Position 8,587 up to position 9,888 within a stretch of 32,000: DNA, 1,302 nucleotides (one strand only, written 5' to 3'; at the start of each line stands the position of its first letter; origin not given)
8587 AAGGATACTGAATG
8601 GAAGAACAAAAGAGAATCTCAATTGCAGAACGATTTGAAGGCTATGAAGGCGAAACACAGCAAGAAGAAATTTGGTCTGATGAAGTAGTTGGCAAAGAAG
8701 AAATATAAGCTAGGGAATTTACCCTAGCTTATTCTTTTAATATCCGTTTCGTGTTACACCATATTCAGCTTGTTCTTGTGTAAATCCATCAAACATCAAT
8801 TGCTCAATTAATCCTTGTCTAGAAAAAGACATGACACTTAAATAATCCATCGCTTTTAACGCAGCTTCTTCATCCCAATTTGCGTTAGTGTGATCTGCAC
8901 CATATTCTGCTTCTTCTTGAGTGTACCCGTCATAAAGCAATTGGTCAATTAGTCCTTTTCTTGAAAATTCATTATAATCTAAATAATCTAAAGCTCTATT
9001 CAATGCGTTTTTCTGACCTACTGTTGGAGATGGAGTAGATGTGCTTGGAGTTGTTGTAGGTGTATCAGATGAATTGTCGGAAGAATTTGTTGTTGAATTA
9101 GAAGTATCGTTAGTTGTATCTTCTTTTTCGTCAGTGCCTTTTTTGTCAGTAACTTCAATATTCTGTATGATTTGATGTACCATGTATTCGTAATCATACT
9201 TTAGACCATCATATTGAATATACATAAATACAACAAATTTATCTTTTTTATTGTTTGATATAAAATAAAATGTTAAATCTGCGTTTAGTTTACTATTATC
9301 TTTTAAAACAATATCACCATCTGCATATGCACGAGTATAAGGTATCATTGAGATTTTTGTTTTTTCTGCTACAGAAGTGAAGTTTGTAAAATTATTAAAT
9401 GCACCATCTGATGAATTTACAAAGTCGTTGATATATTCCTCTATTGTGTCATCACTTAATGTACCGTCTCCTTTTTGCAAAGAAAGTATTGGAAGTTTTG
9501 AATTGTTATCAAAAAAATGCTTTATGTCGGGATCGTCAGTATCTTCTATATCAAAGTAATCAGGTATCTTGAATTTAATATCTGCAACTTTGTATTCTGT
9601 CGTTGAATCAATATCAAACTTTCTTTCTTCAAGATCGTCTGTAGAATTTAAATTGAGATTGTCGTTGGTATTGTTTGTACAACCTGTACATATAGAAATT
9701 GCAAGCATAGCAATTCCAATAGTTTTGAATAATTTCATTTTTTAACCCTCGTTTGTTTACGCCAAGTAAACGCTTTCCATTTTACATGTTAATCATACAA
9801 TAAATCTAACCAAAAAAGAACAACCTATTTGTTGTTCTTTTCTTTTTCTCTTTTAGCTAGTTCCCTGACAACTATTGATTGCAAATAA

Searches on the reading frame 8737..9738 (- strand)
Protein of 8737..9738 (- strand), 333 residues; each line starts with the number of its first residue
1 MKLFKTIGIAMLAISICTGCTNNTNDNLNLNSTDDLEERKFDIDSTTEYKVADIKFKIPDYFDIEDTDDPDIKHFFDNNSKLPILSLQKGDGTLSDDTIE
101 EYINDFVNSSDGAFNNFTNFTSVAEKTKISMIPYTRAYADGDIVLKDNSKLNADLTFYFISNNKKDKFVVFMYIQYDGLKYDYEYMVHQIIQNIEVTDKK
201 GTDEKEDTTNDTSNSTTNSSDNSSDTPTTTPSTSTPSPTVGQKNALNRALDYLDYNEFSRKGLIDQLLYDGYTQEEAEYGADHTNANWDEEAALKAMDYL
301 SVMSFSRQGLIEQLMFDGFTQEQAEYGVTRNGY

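Call 11: search_protein_families(library=pfam, max_evalue=0.001, proteins=[window:8737-9738:-])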
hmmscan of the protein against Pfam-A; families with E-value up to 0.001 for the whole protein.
window:8737-9738:- (333 aa): 2 families
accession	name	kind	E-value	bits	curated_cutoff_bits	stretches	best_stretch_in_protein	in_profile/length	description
PF07553.16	Lipoprotein_Ltp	-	2e-27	95.5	23.2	2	287-329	1-46/48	Host cell surface-exposed lipoprotein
PF21982.2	RecX_HTH1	-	6.6e-07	29.7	26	1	245-278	1-34/40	RecX, first three-helix domain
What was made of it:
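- The prophage already has a typical exclusion gene beside cI: an Ltp lipoprotein at 8737-9738 (call 11).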
